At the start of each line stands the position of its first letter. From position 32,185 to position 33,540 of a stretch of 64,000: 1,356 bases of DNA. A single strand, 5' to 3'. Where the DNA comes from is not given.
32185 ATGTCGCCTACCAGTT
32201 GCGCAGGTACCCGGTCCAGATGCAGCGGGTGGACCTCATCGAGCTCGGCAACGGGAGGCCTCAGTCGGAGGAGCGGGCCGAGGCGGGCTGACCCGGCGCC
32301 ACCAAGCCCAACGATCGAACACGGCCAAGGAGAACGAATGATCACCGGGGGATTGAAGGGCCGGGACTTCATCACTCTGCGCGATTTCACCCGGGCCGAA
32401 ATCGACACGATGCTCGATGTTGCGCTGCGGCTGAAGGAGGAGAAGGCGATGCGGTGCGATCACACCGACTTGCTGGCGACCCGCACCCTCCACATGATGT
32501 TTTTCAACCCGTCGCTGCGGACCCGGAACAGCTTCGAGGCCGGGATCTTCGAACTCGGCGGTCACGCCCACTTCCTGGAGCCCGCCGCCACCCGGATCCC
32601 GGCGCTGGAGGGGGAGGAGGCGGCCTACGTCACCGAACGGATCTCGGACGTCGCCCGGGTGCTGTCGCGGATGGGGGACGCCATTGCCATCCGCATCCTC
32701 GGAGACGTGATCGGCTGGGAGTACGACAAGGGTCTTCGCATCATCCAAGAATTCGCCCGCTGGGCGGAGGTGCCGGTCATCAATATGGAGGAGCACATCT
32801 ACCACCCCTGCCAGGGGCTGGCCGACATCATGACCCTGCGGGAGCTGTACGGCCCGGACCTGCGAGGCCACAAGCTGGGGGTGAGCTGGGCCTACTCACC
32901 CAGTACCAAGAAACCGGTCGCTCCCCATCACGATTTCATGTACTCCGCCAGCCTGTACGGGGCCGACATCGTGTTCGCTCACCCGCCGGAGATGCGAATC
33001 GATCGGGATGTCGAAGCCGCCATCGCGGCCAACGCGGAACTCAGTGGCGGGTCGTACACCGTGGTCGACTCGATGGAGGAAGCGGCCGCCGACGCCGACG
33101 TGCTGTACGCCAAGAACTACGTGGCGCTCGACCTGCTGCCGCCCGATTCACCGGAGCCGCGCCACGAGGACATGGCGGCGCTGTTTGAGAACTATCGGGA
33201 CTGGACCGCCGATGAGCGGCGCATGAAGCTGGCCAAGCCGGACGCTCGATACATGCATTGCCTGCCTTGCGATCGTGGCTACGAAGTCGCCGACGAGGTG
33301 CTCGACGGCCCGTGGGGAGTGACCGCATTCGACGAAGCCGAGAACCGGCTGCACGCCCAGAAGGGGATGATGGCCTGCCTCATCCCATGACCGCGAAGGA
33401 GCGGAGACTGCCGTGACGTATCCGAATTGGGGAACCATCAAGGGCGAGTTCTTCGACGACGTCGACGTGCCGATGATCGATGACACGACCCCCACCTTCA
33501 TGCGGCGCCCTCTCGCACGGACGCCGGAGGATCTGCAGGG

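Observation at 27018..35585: Candidate undescribed N-compound catabolic pathway: Mo-hydroxylase arm and carbamoyltransferase/ureohydrolase/CE4 arm around an Lrp regulator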

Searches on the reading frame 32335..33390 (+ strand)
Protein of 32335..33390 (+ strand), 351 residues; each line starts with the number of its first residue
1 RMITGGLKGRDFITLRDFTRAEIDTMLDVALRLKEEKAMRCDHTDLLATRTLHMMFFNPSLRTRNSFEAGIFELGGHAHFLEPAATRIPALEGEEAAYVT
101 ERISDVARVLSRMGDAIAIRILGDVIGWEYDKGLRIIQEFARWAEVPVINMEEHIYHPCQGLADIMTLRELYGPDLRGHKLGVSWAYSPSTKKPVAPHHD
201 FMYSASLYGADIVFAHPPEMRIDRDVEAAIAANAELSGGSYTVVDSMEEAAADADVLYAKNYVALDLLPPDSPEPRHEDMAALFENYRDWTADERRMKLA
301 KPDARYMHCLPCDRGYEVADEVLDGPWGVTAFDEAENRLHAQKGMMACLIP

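Call 4: search_protein_families(library=pfam, proteins=[window:32335-33390:+])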
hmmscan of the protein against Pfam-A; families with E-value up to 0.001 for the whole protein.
window:32335-33390:+ (351 aa): 2 families
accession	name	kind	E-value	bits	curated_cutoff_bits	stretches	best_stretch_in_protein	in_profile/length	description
PF02729.26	OTCace_N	-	8.7e-38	130.2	29.9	1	10-170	1-148/148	Aspartate/ornithine carbamoyltransferase, carbamoyl-P binding domain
PF00185.30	OTCace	-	1.3e-28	100.5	29.4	1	199-348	17-156/157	Aspartate/ornithine carbamoyltransferase, Asp/Orn binding domain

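Call 5: search_protein_families(library=ncbifam, proteins=[window:32335-33390:+])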
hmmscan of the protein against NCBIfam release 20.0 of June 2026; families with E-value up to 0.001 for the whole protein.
window:32335-33390:+ (351 aa): 16 families
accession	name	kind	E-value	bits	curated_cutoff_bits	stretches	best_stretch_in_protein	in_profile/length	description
NF003384.0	PRK04523.1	equivalog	2.7e-77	260.1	288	1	10-349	4-332/336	N-acetylornithine carbamoyltransferase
NF001986.0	PRK00779.1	subfamily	2e-64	217.6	306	1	8-350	4-304/307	ornithine carbamoyltransferase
TIGR00658.1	orni_carb_tr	equivalog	2.1e-60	204.5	280.85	1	10-349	1-302/304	ornithine carbamoyltransferase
TIGR04384.1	putr_carbamoyl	exception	2e-55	188.2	500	1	11-349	1-306/330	putrescine carbamoyltransferase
NF011380.0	PRK14805.1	equivalog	4.8e-45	153.9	421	1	11-350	3-300/302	ornithine carbamoyltransferase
NF003286.0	PRK04284.1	subfamily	6.6e-39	133.9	515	1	7-312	4-276/332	ornithine carbamoyltransferase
NF005538.0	PRK07200.1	equivalog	1e-31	110.4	453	1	7-314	19-335/396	knotted carbamoyltransferase YgeW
NF009213.0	PRK12562.1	subfamily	7e-29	101.2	559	1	9-347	6-329/334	ornithine carbamoyltransferase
TIGR03316.1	ygeW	equivalog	3.1e-28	98.8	500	1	9-314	18-332/391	knotted carbamoyltransferase YgeW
NF011379.0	PRK14804.1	equivalog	6.9e-28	97.7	373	1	11-347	8-306/311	ornithine carbamoyltransferase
TIGR00670.1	asp_carb_tr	equivalog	2.2e-25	89.4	236.95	1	10-326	1-280/304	aspartate carbamoyltransferase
NF002032.1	PRK00856.1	equivalog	1e-24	87.3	263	1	10-347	1-294/297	aspartate carbamoyltransferase catalytic subunit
NF002470.0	PRK01713.1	equivalog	3.6e-24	85.8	545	1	7-312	5-277/334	ornithine carbamoyltransferase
NF006046.0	PRK08192.1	equivalog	3e-15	56.3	512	1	8-259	5-233/339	aspartate carbamoyltransferase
NF008853.0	PRK11891.1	equivalog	2.5e-10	39.5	560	1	12-260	91-316/430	aspartate carbamoyltransferase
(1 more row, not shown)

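Call 7: search_solved_structures(query=window:32335-33390:+, max_evalue=0.00001, show_alignments=2)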
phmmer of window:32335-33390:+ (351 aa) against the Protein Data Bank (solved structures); distinct sequences matched with E-value up to 0.00001: 79 (the best 60 are shown).
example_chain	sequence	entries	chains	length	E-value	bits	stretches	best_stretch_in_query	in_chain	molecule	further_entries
3m5c_A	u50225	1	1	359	1.1e-58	202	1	10-350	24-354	N-acetylornithine carbamoyltransferase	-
3l05_A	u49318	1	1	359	2.7e-58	200.7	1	10-350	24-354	N-acetylornithine carbamoyltransferase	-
3l02_A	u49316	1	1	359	3.4e-58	200.4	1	10-350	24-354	N-acetylornithine carbamoyltransferase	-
3l06_A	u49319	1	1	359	3.5e-58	200.4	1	10-350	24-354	N-acetylornithine carbamoyltransferase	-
3kzc_A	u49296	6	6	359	4e-58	200.2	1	10-350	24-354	N-acetylornithine carbamoyltransferase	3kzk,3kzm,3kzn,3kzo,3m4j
3l04_A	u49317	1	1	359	4.7e-58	200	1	10-350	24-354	N-acetylornithine carbamoyltransferase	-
3m5d_A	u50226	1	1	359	5.5e-58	199.7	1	10-350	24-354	N-acetylornithine carbamoyltransferase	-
3m4n_A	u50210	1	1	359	7.6e-58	199.3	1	10-350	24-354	N-acetylornithine carbamoyltransferase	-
1pvv_A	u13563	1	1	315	2e-46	161.7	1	6-349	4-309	Ornithine carbamoyltransferase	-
1a1s_A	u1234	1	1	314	2.5e-46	161.4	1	7-349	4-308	ORNITHINE CARBAMOYLTRANSFERASE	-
4f2g_A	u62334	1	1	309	6.3e-38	133.8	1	10-349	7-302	Ornithine carbamoyltransferase 1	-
1vlv_A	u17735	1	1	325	1.5e-35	126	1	6-348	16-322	Ornithine carbamoyltransferase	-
7nnf_A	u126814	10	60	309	6.2e-35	123.9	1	10-350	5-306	Ornithine carbamoyltransferase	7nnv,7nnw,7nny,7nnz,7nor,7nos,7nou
2i6u_A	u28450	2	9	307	7.8e-35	123.6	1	11-350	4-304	Ornithine carbamoyltransferase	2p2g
3txx_A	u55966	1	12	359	2.6e-34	121.9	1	7-349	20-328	Putrescine carbamoyltransferase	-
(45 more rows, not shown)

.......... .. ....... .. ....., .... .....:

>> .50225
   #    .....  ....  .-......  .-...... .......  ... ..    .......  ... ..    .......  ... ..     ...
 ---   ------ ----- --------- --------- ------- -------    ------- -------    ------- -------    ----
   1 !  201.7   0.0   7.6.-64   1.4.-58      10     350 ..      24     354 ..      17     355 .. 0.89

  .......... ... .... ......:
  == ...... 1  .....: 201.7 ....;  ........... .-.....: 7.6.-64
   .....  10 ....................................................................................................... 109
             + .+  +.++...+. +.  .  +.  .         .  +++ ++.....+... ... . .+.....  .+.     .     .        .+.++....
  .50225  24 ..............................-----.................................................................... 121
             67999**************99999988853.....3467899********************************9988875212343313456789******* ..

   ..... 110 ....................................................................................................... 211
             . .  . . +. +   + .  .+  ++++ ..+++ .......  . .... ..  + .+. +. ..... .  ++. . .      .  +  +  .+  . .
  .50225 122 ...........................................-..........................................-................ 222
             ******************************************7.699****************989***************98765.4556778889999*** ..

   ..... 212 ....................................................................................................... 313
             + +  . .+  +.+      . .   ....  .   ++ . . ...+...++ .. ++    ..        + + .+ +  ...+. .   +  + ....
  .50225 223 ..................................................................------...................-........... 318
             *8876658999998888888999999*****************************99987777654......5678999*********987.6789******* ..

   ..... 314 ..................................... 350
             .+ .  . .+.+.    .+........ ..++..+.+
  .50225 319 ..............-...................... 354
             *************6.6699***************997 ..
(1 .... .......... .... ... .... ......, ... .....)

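Call 27: find_homologous_proteins(query=window:32335-33390:+, max_evalue=1e-20)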
Query window:32335-33390:+ (351 aa): 7950 proteins with E <= 1e-20 among 8000 candidates; the best 120 are listed.
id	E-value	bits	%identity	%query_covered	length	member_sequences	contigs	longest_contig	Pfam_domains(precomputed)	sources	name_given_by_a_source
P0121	9.2e-238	806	100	100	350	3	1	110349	PF00185.31,PF02729.27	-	-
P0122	6.7e-207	704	85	100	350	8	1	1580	PF00185.31,PF02729.27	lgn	-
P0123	4.9e-203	692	84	100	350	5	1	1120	PF00185.31,PF02729.27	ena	-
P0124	2.1e-201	686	83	100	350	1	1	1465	PF00185.31,PF02729.27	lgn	-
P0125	2.1e-198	676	83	99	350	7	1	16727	PF00185.31,PF02729.27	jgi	jgi:N-acetylornithine carbamoyltransferase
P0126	3.8e-196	669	82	100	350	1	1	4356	PF00185.31,PF02729.27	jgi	jgi:N-acetylornithine carbamoyltransferase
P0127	1.0e-193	661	81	100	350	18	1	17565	PF00185.31,PF02729.27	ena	-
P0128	1.5e-192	657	79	100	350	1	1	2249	PF00185.31,PF02729.27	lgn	-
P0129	7.7e-192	655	79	100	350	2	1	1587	PF00185.31,PF02729.27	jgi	jgi:N-acetylornithine carbamoyltransferase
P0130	1.8e-191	654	78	100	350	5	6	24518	PF00185.31,PF02729.27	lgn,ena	-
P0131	3.3e-191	653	77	100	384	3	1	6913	PF00185.31,PF02729.27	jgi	jgi:N-acetylornithine carbamoyltransferase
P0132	2.1e-190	650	79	100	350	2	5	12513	PF00185.31,PF02729.27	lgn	-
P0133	2.3e-190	650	78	100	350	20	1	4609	PF00185.31,PF02729.27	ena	-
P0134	2.6e-190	650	82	100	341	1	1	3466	PF00185.31,PF02729.27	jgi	-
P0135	2.6e-190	650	77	100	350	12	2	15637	PF00185.31,PF02729.27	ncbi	-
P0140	6.0e-189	645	78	100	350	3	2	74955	PF00185.31,PF02729.27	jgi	jgi:N-acetylornithine carbamoyltransferase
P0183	2.0e-176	604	74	100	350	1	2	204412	PF00185.31,PF02729.27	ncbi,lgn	-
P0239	8.0e-169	579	72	100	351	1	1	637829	PF00185.31,PF02729.27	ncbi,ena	-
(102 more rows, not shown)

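Call 28: find_encoding_contigs(protein=P0183, flank=10000, max_places=1)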
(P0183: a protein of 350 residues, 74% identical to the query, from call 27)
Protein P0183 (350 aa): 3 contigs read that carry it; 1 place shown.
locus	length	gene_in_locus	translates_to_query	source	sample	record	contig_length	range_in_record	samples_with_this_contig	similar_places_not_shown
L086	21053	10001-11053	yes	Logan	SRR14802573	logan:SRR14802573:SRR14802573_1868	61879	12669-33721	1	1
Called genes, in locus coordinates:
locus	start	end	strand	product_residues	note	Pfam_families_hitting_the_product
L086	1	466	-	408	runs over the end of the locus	PF02515:CoA_transf_3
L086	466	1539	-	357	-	PF01244:Peptidase_M19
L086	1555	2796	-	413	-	PF07690:MFS_1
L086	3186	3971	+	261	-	PF00005:ABC_tran, PF00004:AAA (faint), PF13304:AAA_21 (faint)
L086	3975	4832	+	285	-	PF00528:BPD_transp_1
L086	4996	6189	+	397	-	PF13379:NMT1_2, PF09084:NMT1, PF16868:NMT1_3 (weak)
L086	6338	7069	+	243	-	PF00857:Isochorismatase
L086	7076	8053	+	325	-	PF01522:Polysacc_deac_1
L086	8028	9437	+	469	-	PF07287:AtuA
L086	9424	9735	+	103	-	PF14330:DUF4387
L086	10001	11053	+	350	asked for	PF02729:OTCace_N, PF00185:OTCace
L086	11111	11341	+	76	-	-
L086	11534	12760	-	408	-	PF02608:Bmp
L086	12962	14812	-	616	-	PF01979:Amidohydro_1, PF07969:Amidohydro_3 (faint), PF13382:Adenine_deam_C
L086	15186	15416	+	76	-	-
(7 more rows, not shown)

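Call 29: find_encoding_contigs(protein=P0239, flank=10000, max_places=1)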
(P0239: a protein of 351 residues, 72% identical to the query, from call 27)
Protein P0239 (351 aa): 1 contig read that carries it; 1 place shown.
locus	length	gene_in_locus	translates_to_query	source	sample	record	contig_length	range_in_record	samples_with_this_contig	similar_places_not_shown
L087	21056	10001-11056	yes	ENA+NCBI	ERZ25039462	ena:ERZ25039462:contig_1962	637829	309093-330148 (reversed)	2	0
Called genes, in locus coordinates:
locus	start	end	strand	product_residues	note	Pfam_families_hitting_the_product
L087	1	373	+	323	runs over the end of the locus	PF01209:Ubie_methyltran (faint), PF01795:Methyltransf_5, PF08241:Methyltransf_11 (faint), PF13649:Methyltransf_25 (weak)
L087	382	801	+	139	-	-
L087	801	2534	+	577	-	PF03717:PBP_dimer, PF00905:Transpeptidase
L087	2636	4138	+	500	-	PF01225:Mur_ligase (weak), PF08245:Mur_ligase_M, PF02875:Mur_ligase_C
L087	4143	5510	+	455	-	PF01225:Mur_ligase (weak), PF08245:Mur_ligase_M, PF02875:Mur_ligase_C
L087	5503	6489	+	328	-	PF10555:MraY_sig1 (weak), PF00953:Glycos_transf_4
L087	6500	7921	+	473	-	PF08245:Mur_ligase_M, PF02875:Mur_ligase_C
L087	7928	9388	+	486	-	PF01098:FTSW_RODA_SPOVE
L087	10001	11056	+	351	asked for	PF02729:OTCace_N, PF00185:OTCace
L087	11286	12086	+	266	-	PF01012:ETF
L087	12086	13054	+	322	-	PF01012:ETF, PF00766:ETF_alpha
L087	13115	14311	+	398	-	PF00070:Pyr_redox (faint), PF01266:DAO, PF01946:Thi4 (faint), PF04820:Trp_halogenase (faint), PF07992:Pyr_redox_2 (faint), PF13450:NAD_binding_8 (weak)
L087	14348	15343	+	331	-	PF07991:KARI_N, PF01450:KARI_C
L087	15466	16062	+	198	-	PF13187:Fer4_9 (faint), PF00037:Fer4 (faint), PF12797:Fer4_2 (faint), PF13237:Fer4_10 (faint), PF12837:Fer4_6 (faint), PF13247:Fer4_11, PF12838:Fer4_7 (weak)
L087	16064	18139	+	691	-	PF02730:AFOR_N, PF01314:AFOR_C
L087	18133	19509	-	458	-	PF01979:Amidohydro_1, PF07969:Amidohydro_3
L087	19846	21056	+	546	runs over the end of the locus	PF00496:SBP_bac_5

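Call 30: find_encoding_contigs(protein=P0140, flank=10000, max_places=1)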
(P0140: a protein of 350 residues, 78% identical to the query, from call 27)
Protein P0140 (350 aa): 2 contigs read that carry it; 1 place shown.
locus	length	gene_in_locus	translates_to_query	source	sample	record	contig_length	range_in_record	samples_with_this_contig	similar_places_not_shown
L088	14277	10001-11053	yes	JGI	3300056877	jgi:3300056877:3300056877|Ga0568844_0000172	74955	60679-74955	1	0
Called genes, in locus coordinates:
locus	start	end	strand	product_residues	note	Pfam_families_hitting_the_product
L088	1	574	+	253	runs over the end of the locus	PF04055:Radical_SAM, PF13353:Fer4_12 (faint)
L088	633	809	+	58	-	-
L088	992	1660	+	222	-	-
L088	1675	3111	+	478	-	PF26314:MptA_B_family, PF09594:GT87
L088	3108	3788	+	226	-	PF09837:DUF2064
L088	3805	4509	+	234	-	PF00535:Glycos_transf_2, PF13641:Glyco_tranf_2_3 (weak)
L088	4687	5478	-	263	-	PF10096:DUF2334 (weak), PF01522:Polysacc_deac_1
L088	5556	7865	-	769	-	PF01315:Ald_Xan_dh_C, PF02738:MoCoBD_1, PF20256:MoCoBD_2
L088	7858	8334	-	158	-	PF00111:Fer2, PF13085:Fer2_3, PF01799:Fer2_2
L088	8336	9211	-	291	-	PF00941:FAD_binding_5, PF03450:CO_deh_flav_C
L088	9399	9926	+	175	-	PF12840:HTH_20 (faint), PF13404:HTH_AsnC-type, PF13412:HTH_24, PF01037:AsnC_trans_reg, PF22482:AsnC_trans_reg_3 (weak)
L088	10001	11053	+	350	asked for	PF02729:OTCace_N, PF00185:OTCace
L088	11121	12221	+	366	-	PF00491:Arginase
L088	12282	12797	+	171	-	PF09918:DUF2148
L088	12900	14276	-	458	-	?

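Call 39: search_dna_similar(query=window:32335-33390:+, collection=plasmids, mode=protein, max_evalue=1e-40, max_rows=20)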
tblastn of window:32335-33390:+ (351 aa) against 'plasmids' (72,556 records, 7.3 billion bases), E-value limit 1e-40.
Records with a match: 7; places in all: 7; records where one place covers at least 80% of the query: 7.
Best place of each record, by identity: <60% 7.
By first word of the organism name: Clostridium 4; Xanthomonas 1; Monoglobus 1; Pusillibacter 1.
By predicted mobility (MOB-suite, as given by PLSDB): non-mobilizable 6; conjugative 1.
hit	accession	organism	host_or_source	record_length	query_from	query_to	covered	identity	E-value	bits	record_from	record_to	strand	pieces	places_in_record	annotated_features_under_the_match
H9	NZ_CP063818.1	Clostridium botulinum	Mink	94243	7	347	97%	38.7%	9e-59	211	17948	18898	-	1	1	ornithine carbamoyltransferase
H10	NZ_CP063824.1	Clostridium botulinum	Ham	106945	7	347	97%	38.7%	9e-59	211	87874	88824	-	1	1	ornithine carbamoyltransferase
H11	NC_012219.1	Clostridium botulinum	-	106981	7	347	97%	38.7%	9e-59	211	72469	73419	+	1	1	ornithine carbamoyltransferase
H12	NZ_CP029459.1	Clostridium novyi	swine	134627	7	347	97%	38.7%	9e-59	211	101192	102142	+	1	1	ornithine carbamoyltransferase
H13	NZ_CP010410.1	Xanthomonas sacchari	cell culture,rice seeds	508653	10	349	97%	37.3%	3e-56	204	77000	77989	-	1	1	N-acetylornithine carbamoyltransferase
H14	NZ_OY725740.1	Monoglobus pectinilyticus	-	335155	1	350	100%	34.4%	2e-48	181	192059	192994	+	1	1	argF: ornithine carbamoyltransferase | acetylornithine/succinylornithine family transaminase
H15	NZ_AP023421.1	Pusillibacter faecalis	Homo sapiens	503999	7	350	98%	34.5%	3e-54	198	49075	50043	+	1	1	ornithine carbamoyltransferase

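Call 60: search_protein_families(library=ncbifam, proteins=[L088:12282-12797:+], max_evalue=0.00001)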
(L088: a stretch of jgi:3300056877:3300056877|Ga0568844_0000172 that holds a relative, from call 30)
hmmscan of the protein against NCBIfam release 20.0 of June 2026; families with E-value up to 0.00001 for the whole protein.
L088:12282-12797:+ (171 aa): 0 families
